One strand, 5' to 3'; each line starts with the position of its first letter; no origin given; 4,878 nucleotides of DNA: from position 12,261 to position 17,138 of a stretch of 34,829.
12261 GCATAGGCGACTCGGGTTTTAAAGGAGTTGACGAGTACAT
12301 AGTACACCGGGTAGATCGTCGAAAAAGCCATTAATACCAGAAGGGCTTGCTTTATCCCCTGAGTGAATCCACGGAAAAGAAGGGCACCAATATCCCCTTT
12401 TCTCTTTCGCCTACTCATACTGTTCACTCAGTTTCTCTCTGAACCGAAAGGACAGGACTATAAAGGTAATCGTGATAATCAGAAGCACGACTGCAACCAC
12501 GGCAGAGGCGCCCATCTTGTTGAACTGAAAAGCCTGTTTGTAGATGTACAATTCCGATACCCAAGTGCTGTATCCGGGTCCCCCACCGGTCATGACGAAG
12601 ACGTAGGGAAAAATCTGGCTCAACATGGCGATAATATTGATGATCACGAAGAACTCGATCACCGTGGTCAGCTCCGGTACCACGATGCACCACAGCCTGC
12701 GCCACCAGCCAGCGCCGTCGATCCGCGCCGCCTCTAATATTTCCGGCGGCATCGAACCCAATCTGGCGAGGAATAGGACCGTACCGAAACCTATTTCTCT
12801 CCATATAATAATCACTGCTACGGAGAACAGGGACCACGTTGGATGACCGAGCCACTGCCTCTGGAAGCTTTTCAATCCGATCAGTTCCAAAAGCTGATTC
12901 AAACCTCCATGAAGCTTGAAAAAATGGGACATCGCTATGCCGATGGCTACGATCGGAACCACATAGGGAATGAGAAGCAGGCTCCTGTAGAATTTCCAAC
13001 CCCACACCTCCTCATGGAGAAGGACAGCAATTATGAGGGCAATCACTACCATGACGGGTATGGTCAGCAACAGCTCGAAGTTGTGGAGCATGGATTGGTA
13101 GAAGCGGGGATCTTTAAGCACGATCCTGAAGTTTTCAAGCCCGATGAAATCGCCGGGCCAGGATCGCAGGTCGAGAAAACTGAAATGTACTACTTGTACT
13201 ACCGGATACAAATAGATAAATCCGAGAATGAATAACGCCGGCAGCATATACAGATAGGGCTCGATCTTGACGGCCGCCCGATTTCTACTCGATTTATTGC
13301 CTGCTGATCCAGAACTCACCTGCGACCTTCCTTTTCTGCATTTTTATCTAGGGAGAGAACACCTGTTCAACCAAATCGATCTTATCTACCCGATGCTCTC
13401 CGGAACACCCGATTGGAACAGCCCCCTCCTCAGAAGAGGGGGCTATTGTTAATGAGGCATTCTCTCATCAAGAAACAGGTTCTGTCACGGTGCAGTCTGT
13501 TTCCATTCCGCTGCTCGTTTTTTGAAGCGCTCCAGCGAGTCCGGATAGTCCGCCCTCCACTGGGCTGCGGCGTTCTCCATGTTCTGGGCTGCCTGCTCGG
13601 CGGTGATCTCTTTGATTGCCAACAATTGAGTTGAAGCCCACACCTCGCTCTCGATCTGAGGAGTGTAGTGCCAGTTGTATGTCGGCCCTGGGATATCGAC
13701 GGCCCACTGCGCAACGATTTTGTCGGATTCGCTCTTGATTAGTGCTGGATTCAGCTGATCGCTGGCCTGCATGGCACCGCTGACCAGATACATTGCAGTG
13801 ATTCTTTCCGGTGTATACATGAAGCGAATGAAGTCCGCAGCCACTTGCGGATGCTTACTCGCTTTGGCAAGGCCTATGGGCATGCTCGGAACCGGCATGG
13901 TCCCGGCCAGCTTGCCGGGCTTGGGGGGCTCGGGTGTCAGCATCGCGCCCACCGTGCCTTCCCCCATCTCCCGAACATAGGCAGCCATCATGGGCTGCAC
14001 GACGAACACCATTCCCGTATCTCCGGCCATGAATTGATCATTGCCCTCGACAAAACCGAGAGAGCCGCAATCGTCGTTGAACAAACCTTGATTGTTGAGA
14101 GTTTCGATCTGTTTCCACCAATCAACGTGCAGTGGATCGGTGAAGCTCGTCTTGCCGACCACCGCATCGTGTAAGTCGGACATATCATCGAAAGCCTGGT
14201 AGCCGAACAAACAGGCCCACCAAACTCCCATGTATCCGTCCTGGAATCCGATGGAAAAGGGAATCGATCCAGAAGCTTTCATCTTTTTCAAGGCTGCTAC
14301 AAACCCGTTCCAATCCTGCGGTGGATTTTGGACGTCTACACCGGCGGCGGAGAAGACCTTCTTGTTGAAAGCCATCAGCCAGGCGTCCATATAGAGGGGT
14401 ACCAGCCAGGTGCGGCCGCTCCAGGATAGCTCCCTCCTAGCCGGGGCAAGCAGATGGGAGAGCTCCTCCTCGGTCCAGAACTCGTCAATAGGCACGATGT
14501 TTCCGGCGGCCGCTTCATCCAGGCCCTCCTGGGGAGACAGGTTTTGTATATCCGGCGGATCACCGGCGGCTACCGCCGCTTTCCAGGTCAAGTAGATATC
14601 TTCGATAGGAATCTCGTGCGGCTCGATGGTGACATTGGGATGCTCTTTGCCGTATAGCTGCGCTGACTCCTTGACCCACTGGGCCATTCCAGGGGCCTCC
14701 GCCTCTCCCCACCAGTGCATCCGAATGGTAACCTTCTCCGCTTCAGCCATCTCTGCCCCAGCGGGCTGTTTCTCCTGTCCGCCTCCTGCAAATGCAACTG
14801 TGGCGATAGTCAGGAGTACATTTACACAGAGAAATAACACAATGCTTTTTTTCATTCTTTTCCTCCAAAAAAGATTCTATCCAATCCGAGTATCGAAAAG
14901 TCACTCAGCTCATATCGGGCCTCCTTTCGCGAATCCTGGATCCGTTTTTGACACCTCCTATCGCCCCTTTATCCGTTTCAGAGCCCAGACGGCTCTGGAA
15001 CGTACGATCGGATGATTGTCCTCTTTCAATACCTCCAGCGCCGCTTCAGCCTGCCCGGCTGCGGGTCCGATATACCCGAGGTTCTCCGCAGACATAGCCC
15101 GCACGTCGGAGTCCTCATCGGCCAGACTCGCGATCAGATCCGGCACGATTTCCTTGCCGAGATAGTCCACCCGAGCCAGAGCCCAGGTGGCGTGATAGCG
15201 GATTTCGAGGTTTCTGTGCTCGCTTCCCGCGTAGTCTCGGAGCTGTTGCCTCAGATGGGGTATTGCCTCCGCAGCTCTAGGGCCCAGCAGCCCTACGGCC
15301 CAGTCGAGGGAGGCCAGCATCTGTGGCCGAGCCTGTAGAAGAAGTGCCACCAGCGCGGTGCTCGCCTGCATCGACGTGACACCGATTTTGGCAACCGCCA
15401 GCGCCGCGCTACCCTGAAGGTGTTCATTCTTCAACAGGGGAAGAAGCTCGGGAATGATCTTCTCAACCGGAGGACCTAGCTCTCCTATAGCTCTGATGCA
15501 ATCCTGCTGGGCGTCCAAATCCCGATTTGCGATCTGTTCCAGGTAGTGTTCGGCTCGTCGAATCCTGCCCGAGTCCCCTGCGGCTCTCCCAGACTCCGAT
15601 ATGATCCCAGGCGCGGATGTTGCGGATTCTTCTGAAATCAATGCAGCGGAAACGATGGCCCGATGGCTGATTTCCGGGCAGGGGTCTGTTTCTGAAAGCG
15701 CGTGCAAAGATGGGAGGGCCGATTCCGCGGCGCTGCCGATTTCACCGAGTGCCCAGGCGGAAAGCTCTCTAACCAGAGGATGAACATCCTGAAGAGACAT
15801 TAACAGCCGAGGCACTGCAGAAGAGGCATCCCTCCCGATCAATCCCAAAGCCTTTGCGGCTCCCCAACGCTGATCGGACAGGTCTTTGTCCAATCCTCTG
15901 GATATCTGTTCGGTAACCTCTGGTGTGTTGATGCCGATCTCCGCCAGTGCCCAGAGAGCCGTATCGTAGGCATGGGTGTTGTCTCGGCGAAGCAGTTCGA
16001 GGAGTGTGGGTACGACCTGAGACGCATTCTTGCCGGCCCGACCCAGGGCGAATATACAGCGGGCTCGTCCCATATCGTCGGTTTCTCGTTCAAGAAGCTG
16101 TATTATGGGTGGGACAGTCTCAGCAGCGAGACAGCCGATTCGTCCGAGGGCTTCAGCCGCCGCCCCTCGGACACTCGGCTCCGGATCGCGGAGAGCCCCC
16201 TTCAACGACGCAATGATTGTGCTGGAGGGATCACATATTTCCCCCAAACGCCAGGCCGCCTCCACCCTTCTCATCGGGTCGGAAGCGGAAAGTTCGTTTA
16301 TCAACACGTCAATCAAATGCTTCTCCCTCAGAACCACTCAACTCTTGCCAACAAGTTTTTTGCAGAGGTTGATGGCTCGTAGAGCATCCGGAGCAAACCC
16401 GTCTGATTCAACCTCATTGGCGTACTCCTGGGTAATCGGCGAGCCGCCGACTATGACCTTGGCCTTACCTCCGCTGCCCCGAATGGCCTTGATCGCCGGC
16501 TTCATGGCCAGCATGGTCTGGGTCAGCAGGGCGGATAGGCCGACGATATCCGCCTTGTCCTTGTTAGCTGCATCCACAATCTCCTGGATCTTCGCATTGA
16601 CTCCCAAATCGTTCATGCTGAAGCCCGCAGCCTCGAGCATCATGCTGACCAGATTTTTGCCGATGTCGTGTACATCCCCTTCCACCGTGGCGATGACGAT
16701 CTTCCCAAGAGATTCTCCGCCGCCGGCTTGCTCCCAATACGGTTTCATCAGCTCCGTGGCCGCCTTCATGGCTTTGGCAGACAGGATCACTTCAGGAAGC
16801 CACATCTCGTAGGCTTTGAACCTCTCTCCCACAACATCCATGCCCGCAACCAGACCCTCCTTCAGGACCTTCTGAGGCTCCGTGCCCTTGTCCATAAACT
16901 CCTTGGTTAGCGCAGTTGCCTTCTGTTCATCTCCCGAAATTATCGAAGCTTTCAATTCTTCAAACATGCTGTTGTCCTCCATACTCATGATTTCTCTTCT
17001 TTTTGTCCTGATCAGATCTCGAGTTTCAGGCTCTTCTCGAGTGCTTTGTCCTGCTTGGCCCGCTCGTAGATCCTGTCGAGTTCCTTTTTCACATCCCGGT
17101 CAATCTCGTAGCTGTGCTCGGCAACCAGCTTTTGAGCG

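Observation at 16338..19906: Two tandem non-pyrrolysine MttB paralogues share one corrinoid protein, with no second methyltransferase or reductive activase in the window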

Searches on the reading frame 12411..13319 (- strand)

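Call 5: search_protein_families(library=pfam, proteins=[window:12411-13319:-])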
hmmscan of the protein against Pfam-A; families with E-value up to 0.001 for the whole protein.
window:12411-13319:- (302 aa): 1 family
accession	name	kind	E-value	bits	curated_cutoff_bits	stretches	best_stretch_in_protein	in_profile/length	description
PF00528.27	BPD_transp_1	-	6.1e-14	52.6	26.4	1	91-289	2-172/184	Binding-protein-dependent transport system inner membrane component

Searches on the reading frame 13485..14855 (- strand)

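Call 3: search_protein_families(library=pfam, proteins=[window:13485-14855:-])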
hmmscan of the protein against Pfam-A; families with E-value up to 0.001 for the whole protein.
window:13485-14855:- (456 aa): 3 families
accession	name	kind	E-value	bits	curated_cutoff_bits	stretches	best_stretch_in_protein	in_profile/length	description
PF01547.30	SBP_bac_1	-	1e-26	95.1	26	1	57-350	4-304/307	Bacterial extracellular solute-binding protein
PF13416.11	SBP_bac_8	-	2.7e-20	73.8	27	1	66-360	4-257/279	Bacterial extracellular solute-binding protein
PF13531.11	SBP_bac_11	-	0.00091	19.5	25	0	325-350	191-216/227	Bacterial extracellular solute-binding protein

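Call 28: search_protein_families(library=ncbifam, proteins=[window:13485-14855:-], max_evalue=0.00001)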
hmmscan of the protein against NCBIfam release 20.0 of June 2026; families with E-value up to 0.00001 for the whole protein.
window:13485-14855:- (456 aa): 2 families
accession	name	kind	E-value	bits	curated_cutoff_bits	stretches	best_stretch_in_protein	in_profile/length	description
NF008211.0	PRK10974.1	equivalog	5.4e-07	28.5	411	1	146-290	135-276/439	sn-glycerol-3-phosphate ABC transporter substrate-binding protein UgpB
TIGR03851.1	chitin_NgcE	equivalog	1.2e-06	27.8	399.65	1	58-208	53-210/450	N-acetylglucosamine/diacetylchitobiose ABC transporter substrate-binding protein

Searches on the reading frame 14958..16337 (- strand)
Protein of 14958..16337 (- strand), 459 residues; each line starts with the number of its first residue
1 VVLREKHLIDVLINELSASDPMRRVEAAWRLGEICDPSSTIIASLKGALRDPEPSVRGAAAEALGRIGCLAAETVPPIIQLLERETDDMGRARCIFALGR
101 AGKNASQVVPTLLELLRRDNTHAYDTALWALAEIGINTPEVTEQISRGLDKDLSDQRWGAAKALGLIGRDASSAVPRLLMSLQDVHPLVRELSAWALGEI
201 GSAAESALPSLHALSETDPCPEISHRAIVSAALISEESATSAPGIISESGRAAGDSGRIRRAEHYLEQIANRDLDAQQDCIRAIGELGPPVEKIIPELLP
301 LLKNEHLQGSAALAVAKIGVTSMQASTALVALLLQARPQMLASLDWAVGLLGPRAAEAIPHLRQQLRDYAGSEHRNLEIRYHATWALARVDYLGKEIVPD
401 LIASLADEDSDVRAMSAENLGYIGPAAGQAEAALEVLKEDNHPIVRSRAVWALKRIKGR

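Call 3: search_protein_families(library=pfam, proteins=[window:14958-16337:-])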
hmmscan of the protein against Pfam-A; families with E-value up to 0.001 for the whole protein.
window:14958-16337:- (459 aa): 10 families
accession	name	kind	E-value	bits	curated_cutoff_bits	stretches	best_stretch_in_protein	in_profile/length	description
PF13646.12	HEAT_2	-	4.2e-46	155.6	27.7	4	362-454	4-88/88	HEAT repeats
PF13513.12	HEAT_EZ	-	1.5e-26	92.7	27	1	156-200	3-55/55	HEAT-like repeat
PF02985.28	HEAT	-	5.8e-23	79.2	23.5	1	42-67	2-27/31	HEAT repeat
PF03130.22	HEAT_PBS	-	5.6e-21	73.1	20.9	1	56-83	1-26/27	PBS lyase HEAT-like repeat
PF00514.29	Arm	-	3.8e-12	46.2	20.6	0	173-200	12-39/41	Armadillo/beta-catenin-like repeat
PF25767.1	ARM_TBCD_2nd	-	2.5e-05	24.3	29.7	0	39-85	76-127/245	Tubulin-specific chaperone D-like, ARM repeats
PF12717.13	Cnd1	-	0.00022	21.7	26.4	0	41-67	22-48/162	non-SMC mitotic condensation complex subunit 1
PF01602.26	Adaptin_N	-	0.00026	20.1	37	0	102-148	370-416/524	Adaptin N terminal region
PF25786.1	HEAT_GCN1_C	-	0.00034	21.1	27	0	39-76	26-63/151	GCN1-like, C-terminal HEAT repeats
PF24714.1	TOR1L1_N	-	0.0005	19.9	43.3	0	291-348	169-227/281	TORTIFOLIA1 N-terminal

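Call 8: search_protein_families(library=ncbifam, proteins=[window:14958-16337:-])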
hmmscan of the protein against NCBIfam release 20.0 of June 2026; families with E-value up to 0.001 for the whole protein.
window:14958-16337:- (459 aa): 7 families
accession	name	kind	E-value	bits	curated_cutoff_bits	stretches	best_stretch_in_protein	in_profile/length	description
NF045662.1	DVU0298_fam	equivalog_domain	2.9e-16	59.7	75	0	125-215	126-185/213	DVU0298 family protein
NF058502.1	phyc_lyase_CpcE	equivalog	8.1e-11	41.9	330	0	11-121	6-118/260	C-phycocyanin alpha-cysteine-84 phycocyanobilin lyase subunit CpcE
NF010374.0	PRK13800.1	equivalog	1.8e-10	39.7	1196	1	98-208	767-873/898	fumarate reductase/succinate dehydrogenase flavoprotein subunit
NF058505.1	phyc_lyase_CpeY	equivalog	3.6e-10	39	600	1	89-152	67-128/419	C-phycoerythrin alpha-cysteine-82 phycoerythrobilin lyase CpeY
NF045915.1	PhycobilmeDegNblB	equivalog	2e-08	34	300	0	31-121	123-205/214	phycobilisome degradation protein NblB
NF058515.1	phyc_lyase_CpcF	equivalog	4.2e-06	26.5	220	0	9-68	62-120/200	C-phycocyanin alpha-cysteine-84 phycocyanobilin lyase subunit CpcF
NF007244.0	PRK09687.1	equivalog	0.00029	20.2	275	0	51-217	103-265/285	putative lyase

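Call 53: find_related_loci(query=window:14958-16337:-, collection=metagenome_contigs, flank=8000)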
Query window:14958-16337:- (459 aa) in metagenome_contigs; peptide patterns used: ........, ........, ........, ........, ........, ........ (x = any residue, [..] = any of these).
66 stretches matched a pattern; 2 encode a relative of the query (tblastn E <= 1e-3); 2 distinct loci.
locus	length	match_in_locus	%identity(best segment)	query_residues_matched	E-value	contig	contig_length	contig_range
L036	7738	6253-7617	72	6-459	0e+0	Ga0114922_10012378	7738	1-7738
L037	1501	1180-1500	81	7-360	2e-51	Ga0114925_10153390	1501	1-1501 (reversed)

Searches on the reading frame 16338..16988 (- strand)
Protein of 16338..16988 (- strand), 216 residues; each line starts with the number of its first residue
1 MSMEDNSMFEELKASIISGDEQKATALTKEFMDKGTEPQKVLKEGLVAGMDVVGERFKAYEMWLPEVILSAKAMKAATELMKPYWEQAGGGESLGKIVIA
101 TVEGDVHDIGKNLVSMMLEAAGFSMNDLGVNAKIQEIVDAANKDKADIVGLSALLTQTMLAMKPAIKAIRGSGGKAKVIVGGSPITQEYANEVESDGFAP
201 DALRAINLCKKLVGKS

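Call 3: search_protein_families(library=pfam, proteins=[window:16338-16988:-])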
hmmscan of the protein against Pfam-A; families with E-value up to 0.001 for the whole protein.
window:16338-16988:- (216 aa): 2 families
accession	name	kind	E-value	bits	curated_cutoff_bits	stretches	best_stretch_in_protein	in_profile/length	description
PF02310.24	B12-binding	-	1e-25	90.3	32.1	1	95-204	1-118/121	B12 binding domain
PF02607.22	B12-binding_2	-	8.1e-20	71.2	23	1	9-80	2-72/74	B12 binding domain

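Call 8: search_protein_families(library=ncbifam, proteins=[window:16338-16988:-])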
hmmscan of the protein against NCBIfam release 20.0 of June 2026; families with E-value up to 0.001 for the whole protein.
window:16338-16988:- (216 aa): 16 families
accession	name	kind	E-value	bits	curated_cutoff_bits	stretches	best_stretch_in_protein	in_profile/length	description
NF047995.1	corrinoid_MtgC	exception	6.1e-53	179.5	310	1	7-215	3-215/215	glycine betaine-specific corrinoid protein MtgC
NF047996.1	corrin_MtgC_2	exception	2.9e-52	177.2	370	1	8-213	4-210/212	glycine betaine-specific corrinoid protein MtgC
TIGR02370.1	pyl_corrinoid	subfamily_domain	2.3e-51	174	215.3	1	12-202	2-194/197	methyltransferase cognate corrinoid protein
TIGR02082.1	metH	equivalog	7.3e-48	163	1010.85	1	5-213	643-858/1182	methionine synthase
NF041607.1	dimeth_corrin_MtbC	equivalog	7.3e-45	153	350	1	14-212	3-202/203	dimethylamine corrinoid protein MtbC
NF007024.0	PRK09490.1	equivalog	1.1e-38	132.7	1497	1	8-189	661-846/1234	methionine synthase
NF040655.1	MtaC_Meth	equivalog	1.8e-36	125.5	420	1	6-212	33-237/253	methanol--corrinoid protein MtaC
NF040669.1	MtaC2_Meth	equivalog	8.5e-34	117.1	450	1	6-213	40-246/267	methanol--corrinoid protein MtaC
NF002612.0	PRK02261.1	equivalog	4.4e-10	39.3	110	1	96-182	5-92/148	methylaspartate mutase subunit S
NF052513.1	TransRegCarH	equivalog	1.5e-09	37.6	400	1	6-191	81-257/274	HTH-type transcriptional repressor CarH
TIGR01501.1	MthylAspMutase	equivalog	2.7e-08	33.7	135.8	1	97-183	4-91/134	methylaspartate mutase subunit S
TIGR00640.1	acid_CoA_mut_C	subfamily_domain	2.4e-07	30.8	57.45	1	96-198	4-106/132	methylmalonyl-CoA mutase C-terminal domain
NF006944.0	PRK09426.1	equivalog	2.8e-06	25.6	876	1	70-195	568-690/721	methylmalonyl-CoA mutase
NF040743.1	ornith_mutase_E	equivalog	0.00021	19.4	800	1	96-197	597-707/730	D-ornithine 4,5-aminomutase subunit OraE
NF052385.1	Lys_5_6_beta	equivalog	0.00052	19.8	280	0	123-200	139-222/241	lysine 5,6-aminomutase subunit beta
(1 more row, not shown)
